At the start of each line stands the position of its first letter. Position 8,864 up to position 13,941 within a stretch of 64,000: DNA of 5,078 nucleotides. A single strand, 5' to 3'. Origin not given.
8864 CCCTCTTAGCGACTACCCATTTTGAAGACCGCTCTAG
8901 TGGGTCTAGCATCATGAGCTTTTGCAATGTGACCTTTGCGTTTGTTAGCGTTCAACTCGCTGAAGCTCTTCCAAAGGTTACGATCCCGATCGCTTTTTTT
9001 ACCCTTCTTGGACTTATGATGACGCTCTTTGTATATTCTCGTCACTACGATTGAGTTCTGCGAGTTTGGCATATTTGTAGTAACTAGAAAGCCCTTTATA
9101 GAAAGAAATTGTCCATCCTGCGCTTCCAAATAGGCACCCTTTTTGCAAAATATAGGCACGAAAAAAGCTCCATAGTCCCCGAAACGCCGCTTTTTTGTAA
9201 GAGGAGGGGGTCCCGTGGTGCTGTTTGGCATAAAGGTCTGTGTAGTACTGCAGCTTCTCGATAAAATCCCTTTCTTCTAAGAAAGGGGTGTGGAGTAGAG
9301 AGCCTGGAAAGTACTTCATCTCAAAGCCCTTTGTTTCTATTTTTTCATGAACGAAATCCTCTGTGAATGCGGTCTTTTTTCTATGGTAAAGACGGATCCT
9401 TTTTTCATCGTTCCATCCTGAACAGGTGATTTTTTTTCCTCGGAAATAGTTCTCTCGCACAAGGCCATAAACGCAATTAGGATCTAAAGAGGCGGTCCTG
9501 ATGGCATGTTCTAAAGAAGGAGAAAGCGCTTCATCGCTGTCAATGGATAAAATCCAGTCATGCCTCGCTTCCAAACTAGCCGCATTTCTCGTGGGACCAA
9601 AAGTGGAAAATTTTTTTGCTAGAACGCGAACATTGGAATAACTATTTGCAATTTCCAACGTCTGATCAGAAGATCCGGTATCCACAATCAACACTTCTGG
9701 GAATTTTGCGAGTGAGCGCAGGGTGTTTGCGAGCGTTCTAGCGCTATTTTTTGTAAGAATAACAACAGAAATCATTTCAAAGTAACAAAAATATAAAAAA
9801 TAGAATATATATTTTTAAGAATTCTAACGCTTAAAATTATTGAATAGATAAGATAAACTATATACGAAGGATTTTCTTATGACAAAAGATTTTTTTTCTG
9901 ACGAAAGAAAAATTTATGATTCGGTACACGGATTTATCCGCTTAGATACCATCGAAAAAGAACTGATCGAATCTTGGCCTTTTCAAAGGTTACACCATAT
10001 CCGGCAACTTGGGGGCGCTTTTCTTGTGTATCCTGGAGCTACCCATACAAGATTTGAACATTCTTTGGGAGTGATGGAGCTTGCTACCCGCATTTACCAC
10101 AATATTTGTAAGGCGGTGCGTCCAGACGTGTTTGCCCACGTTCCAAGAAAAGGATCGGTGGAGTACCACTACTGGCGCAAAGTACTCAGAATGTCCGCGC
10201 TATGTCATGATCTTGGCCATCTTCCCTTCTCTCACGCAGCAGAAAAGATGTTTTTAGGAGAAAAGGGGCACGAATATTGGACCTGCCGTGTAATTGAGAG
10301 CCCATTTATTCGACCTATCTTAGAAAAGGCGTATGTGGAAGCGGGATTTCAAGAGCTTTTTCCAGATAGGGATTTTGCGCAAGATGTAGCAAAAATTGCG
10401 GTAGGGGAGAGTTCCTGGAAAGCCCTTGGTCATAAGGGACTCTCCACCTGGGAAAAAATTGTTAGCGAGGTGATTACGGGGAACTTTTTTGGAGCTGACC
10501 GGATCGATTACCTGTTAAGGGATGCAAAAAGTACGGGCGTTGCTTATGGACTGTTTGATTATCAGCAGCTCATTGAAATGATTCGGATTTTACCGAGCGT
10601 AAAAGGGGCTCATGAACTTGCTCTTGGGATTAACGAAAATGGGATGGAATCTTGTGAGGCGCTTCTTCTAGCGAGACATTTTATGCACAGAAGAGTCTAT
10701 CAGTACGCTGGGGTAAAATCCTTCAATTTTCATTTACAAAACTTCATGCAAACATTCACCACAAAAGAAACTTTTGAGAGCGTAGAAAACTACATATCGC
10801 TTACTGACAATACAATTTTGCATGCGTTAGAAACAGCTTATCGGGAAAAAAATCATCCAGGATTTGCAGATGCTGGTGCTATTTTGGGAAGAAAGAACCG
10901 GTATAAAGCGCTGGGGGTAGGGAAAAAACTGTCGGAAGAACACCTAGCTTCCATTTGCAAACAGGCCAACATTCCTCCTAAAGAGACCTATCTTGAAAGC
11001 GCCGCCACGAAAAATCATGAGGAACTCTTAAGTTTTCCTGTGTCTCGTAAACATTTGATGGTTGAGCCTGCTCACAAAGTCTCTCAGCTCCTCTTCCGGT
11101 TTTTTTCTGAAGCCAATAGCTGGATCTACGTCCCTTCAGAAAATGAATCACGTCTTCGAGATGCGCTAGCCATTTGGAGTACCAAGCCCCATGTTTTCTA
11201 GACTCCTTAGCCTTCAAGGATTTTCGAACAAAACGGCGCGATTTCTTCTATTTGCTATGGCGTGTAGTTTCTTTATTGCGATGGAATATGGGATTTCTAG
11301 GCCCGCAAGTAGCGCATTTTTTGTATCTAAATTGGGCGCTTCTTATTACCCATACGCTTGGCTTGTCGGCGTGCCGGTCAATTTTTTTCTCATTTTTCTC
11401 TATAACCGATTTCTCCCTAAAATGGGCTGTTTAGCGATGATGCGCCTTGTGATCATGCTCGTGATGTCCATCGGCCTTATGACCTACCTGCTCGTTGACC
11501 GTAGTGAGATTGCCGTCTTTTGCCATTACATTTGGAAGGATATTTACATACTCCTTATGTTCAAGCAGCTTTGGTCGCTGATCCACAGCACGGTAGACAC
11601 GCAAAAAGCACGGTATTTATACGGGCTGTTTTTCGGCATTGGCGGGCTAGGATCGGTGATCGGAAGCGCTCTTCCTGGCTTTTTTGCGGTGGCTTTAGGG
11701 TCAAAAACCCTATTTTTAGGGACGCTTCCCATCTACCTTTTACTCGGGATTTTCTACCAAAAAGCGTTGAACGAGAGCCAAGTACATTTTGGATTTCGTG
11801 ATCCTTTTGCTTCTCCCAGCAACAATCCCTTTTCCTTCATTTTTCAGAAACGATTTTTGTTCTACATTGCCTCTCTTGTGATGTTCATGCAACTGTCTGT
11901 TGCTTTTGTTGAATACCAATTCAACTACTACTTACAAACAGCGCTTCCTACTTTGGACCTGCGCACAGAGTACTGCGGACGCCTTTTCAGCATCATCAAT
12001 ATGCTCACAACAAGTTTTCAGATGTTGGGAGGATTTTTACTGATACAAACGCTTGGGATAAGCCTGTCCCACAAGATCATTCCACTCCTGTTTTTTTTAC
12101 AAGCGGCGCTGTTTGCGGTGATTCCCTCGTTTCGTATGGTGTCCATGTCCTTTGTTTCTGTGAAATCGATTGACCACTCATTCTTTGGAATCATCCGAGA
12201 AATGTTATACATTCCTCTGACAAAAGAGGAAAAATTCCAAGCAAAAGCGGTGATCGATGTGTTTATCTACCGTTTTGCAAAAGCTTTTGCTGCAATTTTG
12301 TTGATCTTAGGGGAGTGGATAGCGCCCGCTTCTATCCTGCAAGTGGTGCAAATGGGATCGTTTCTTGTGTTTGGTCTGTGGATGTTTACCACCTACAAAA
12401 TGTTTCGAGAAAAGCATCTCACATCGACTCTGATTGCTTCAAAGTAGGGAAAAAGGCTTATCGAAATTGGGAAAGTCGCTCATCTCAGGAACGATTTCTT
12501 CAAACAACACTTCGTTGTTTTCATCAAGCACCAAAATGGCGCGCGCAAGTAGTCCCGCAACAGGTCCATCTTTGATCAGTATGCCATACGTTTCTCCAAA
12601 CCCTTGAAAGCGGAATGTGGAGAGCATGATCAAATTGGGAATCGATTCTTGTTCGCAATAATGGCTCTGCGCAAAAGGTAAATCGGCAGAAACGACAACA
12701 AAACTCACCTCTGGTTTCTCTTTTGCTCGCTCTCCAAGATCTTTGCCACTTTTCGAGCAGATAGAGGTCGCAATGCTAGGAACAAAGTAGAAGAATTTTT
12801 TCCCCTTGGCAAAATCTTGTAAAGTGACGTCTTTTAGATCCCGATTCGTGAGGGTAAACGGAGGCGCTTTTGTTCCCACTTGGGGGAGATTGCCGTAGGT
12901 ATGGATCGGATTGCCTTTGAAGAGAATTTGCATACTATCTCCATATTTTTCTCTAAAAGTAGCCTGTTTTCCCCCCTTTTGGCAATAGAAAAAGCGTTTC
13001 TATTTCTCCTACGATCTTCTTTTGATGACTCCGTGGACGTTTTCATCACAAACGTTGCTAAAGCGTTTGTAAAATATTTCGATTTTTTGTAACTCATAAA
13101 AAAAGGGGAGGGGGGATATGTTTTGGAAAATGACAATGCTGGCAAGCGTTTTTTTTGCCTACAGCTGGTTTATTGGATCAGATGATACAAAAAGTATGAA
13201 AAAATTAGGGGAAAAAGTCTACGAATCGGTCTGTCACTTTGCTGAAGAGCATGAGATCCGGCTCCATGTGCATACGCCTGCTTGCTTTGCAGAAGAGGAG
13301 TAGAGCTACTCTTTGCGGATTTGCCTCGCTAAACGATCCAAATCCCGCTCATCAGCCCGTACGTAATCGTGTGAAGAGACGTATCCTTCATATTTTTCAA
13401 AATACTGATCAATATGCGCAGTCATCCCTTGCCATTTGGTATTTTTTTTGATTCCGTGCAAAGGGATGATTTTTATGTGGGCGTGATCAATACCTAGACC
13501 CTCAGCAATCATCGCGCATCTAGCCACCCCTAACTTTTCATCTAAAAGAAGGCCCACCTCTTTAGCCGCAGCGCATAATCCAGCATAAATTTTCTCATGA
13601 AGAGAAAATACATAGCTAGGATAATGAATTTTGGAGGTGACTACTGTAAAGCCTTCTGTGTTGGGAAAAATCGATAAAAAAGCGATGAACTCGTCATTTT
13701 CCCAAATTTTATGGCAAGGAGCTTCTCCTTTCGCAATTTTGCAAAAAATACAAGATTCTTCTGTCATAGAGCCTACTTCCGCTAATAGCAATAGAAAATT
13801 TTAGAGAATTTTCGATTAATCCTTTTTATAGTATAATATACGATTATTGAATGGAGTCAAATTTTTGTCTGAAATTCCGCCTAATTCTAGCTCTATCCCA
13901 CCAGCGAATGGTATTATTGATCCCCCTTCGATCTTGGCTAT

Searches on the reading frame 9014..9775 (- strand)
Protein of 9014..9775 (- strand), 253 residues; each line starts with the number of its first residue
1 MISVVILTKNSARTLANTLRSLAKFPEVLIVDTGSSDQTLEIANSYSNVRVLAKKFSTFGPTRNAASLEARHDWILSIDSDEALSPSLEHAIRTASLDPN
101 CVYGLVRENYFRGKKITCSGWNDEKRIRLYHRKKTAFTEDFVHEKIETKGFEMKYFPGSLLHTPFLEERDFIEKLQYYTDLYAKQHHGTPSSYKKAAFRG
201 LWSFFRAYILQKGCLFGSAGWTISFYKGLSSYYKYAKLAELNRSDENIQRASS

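Call 61: search_protein_families(library=pfam, proteins=[window:9014-9775:-], max_evalue=0.00001)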
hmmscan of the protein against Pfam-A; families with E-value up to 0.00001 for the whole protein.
window:9014-9775:- (253 aa): 1 family
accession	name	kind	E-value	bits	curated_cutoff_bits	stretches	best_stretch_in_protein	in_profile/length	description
PF00535.33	Glycos_transf_2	-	3.3e-17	63.4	23.3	1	3-110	1-120/168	Glycosyl transferase family 2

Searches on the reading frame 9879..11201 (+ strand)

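Call 25: search_protein_families(library=pfam, proteins=[window:9879-11201:+], max_evalue=0.001)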
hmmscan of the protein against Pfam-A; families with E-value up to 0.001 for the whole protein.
window:9879-11201:+ (440 aa): 2 families
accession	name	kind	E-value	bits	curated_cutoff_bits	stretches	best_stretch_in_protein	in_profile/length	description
PF01966.28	HD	-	2.3e-07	31.6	22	1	58-146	1-73/116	HD domain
PF19276.4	HD_assoc_2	-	0.00013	21.9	23.1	1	246-320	14-87/222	HD associated region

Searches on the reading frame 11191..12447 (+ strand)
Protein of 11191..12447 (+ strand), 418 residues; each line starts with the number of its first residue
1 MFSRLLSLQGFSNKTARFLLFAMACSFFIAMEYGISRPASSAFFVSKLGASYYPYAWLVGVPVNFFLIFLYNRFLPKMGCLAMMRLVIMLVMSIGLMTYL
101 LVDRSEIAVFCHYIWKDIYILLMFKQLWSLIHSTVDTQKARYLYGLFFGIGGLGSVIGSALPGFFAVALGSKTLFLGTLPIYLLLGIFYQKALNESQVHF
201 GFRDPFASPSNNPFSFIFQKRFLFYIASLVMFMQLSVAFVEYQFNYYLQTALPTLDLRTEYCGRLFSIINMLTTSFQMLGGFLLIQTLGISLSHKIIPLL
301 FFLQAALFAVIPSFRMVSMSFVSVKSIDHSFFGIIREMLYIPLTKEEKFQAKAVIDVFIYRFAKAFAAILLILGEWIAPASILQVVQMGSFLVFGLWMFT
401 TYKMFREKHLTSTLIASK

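Call 25: search_protein_families(library=pfam, proteins=[window:11191-12447:+], max_evalue=0.001)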
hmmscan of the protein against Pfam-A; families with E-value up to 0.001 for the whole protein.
window:11191-12447:+ (418 aa): 1 family
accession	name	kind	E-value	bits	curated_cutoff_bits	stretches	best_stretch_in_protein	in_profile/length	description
PF03219.20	TLC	-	5.1e-08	32.6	21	1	324-404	405-487/491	TLC ATP/ADP transporter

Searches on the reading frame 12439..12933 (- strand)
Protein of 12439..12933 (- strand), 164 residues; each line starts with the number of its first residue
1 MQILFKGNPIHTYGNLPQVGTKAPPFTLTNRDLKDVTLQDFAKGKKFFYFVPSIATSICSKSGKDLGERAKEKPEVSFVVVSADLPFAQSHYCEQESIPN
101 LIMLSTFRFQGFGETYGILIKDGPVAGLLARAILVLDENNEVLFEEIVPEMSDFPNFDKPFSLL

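Call 25: search_protein_families(library=pfam, proteins=[window:12439-12933:-], max_evalue=0.001)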
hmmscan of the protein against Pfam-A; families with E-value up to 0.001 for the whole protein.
window:12439-12933:- (164 aa): 2 families
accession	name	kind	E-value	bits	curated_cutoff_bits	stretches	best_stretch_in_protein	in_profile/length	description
PF08534.16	Redoxin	-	1.8e-22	80.2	26.6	1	18-158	1-145/148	Redoxin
PF00578.27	AhpC-TSA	-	1.2e-11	45.1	26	1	19-142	1-121/124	AhpC/TSA family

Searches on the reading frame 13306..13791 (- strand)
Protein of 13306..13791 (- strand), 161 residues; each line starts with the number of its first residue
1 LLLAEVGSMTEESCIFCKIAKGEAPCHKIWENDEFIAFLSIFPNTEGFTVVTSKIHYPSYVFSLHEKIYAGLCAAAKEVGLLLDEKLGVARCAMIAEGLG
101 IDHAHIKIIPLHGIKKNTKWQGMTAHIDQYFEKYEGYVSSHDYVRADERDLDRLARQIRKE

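Call 25: search_protein_families(library=pfam, proteins=[window:13306-13791:-], max_evalue=0.001)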
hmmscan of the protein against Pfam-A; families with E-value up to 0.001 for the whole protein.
window:13306-13791:- (161 aa): 1 family
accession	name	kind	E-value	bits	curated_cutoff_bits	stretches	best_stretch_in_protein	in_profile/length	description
PF01230.28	HIT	-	7.6e-06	26.9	21.5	1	22-111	2-95/98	HIT domain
